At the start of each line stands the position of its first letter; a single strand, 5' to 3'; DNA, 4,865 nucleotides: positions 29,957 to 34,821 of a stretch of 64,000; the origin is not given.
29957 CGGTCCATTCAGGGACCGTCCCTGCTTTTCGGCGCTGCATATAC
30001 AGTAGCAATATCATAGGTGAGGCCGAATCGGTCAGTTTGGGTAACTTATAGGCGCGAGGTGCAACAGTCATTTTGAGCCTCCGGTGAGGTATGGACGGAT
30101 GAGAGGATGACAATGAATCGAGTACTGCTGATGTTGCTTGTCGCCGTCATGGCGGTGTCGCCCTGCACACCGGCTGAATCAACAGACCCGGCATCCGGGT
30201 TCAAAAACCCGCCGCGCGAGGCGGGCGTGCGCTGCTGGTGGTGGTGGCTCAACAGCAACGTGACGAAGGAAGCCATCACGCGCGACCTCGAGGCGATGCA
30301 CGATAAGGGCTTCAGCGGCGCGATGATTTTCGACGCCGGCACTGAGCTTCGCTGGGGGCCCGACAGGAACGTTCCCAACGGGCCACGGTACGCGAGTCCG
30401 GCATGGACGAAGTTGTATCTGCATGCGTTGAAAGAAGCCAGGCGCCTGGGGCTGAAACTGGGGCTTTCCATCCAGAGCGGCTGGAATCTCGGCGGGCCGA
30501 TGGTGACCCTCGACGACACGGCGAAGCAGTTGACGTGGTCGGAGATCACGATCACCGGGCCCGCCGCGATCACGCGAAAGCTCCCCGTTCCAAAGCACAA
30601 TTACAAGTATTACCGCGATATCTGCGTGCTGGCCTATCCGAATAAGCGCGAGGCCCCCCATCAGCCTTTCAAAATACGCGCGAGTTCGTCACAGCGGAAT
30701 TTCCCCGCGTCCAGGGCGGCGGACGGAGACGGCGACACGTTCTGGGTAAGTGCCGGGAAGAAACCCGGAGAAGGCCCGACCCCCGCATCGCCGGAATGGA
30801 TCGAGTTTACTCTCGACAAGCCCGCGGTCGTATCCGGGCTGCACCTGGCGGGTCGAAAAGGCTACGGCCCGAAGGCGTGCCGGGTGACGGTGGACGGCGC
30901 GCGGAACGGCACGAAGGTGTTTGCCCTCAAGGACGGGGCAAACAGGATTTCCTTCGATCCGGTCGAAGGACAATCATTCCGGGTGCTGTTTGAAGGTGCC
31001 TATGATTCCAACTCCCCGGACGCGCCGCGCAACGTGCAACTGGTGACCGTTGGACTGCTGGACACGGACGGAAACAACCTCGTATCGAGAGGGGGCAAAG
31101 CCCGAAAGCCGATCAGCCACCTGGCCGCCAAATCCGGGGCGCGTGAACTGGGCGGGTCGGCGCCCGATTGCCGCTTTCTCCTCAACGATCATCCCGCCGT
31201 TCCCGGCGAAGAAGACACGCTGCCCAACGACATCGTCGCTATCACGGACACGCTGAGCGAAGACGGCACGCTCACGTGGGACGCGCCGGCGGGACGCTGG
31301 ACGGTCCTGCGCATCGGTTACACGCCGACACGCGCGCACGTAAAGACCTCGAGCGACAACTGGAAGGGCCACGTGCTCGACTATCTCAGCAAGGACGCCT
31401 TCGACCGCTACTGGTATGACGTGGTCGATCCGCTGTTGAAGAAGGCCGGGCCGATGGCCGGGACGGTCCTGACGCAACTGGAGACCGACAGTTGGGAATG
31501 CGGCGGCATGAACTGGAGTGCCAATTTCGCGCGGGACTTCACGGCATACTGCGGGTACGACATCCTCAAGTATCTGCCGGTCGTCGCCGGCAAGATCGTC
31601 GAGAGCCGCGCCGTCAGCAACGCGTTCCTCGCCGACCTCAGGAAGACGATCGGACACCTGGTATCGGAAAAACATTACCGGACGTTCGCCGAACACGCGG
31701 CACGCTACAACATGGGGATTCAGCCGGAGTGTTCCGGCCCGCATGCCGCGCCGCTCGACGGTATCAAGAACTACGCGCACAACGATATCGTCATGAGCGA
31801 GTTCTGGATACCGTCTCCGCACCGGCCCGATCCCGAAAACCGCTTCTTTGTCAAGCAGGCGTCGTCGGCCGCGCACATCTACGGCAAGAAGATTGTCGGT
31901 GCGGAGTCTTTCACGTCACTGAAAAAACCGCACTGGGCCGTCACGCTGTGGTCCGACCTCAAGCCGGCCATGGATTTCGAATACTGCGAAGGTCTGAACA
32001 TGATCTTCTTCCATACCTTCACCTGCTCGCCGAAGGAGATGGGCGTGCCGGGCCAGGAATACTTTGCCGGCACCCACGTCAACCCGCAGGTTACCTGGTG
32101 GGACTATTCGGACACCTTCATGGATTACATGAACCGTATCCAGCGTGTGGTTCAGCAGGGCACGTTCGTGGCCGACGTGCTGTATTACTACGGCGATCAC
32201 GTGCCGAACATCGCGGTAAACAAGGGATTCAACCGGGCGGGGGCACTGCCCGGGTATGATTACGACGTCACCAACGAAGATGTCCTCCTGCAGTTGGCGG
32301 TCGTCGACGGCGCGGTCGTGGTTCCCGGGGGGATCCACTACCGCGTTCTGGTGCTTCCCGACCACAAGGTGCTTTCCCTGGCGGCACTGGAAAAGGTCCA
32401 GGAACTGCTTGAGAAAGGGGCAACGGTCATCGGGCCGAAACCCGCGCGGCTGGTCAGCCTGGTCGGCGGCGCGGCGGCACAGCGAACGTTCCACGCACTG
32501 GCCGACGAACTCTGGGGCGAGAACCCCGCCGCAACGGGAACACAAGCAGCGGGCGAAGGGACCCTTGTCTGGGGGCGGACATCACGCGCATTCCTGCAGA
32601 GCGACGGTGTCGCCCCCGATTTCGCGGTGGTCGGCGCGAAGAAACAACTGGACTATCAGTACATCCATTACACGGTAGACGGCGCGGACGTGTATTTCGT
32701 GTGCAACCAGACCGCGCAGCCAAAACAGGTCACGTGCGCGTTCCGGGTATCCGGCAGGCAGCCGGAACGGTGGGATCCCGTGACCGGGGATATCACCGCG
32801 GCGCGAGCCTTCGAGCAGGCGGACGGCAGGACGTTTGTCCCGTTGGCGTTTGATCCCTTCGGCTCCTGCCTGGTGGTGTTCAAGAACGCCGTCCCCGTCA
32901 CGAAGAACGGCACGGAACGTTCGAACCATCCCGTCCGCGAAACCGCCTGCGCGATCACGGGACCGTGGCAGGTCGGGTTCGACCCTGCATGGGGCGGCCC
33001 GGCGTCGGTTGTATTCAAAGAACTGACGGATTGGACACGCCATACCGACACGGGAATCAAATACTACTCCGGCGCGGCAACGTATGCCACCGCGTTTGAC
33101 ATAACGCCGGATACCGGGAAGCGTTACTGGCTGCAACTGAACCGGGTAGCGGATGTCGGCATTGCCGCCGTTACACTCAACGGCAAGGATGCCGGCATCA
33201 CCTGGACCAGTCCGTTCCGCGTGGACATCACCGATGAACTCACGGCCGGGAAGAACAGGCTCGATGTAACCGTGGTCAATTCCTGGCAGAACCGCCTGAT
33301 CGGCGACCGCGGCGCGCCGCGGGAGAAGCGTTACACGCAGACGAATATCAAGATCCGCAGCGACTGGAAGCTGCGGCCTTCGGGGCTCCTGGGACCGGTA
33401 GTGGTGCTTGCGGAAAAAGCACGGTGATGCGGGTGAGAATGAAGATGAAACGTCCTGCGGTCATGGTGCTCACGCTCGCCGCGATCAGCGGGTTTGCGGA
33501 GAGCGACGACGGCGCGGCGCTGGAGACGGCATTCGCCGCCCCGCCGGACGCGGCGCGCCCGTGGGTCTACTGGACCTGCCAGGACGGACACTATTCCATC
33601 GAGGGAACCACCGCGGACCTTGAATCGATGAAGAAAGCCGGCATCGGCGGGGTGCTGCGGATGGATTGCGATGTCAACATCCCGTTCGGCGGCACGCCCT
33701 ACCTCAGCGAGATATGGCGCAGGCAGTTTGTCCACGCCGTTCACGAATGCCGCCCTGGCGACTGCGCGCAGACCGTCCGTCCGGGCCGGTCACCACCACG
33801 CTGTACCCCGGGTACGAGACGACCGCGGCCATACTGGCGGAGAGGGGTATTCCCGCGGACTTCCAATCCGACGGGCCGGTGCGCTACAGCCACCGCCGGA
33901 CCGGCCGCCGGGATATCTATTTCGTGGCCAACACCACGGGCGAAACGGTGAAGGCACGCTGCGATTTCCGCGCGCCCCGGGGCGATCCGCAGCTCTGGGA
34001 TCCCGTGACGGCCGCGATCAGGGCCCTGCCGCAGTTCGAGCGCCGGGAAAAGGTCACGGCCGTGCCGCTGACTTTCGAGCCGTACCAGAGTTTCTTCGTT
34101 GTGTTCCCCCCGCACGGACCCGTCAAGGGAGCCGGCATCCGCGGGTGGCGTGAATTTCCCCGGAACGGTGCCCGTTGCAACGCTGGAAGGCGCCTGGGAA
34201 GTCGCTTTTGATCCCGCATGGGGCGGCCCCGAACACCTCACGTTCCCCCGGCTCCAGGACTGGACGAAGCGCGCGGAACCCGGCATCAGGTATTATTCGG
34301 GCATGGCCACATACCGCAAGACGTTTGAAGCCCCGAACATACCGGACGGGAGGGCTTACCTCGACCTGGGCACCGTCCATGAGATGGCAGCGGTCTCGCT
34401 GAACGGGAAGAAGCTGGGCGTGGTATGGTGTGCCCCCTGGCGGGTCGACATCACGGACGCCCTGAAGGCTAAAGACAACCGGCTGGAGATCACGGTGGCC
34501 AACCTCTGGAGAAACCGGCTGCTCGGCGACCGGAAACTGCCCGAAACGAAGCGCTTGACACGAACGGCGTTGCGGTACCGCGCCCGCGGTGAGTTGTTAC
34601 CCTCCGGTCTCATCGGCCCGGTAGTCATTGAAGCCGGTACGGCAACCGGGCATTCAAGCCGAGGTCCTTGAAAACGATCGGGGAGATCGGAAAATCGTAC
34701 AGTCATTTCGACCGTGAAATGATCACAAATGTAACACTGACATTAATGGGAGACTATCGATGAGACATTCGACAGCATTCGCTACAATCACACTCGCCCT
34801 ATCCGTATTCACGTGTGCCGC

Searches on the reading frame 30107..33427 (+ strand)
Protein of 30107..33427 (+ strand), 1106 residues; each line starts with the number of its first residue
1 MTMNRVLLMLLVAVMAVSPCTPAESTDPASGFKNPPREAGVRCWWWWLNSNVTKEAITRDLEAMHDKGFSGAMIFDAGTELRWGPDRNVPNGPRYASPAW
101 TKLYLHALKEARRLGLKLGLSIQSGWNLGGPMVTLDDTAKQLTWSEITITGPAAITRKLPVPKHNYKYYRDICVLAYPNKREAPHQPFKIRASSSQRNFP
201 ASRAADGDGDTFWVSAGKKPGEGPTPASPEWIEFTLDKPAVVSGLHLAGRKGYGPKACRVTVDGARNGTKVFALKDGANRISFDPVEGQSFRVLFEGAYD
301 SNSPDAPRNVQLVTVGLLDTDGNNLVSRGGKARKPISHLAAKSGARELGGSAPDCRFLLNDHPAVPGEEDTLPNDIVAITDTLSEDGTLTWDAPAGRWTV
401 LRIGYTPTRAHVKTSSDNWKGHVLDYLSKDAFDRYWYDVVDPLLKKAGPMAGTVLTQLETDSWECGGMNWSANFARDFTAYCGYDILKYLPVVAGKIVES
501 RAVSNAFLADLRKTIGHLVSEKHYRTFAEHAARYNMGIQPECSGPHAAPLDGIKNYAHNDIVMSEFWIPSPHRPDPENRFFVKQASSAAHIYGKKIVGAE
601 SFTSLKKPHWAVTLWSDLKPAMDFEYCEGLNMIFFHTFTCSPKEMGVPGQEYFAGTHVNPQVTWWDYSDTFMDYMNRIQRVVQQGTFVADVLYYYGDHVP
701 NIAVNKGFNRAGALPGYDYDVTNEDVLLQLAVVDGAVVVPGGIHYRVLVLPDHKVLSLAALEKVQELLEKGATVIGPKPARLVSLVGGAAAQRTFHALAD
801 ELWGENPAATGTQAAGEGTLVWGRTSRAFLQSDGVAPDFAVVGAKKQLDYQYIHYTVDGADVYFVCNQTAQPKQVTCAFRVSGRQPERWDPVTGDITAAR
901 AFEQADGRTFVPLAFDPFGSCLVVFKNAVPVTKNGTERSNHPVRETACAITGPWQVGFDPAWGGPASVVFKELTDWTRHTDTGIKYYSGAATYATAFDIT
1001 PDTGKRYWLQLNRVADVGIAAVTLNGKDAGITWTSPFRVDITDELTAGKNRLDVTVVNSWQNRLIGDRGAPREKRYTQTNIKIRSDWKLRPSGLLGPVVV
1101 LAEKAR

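Call 8: search_protein_families(library=pfam, proteins=[window:30107-33427:+])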
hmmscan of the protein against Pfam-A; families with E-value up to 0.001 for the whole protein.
window:30107-33427:+ (1106 aa): 3 families
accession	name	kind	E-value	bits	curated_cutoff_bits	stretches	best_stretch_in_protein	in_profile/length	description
PF17132.9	Glyco_hydro_106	-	1.2e-162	543.6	29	1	33-898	1-738/743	alpha-L-rhamnosidase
PF00754.31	F5_F8_type_C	-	9.5e-09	35.9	28.2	1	190-297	2-114/127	F5/8 type C domain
PF22666.2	Glyco_hydro_2_N2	-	3.9e-05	24.2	27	1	991-1063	50-124/167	Glycosyl hydrolase 2 galactose-binding domain-like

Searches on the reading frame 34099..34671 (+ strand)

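Call 8: search_protein_families(library=pfam, proteins=[window:34099-34671:+])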
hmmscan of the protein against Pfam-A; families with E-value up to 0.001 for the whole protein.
window:34099-34671:+ (190 aa): 1 family
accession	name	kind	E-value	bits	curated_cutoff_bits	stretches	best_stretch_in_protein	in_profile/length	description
PF22666.2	Glyco_hydro_2_N2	-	2.3e-09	38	27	1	70-141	50-125/167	Glycosyl hydrolase 2 galactose-binding domain-like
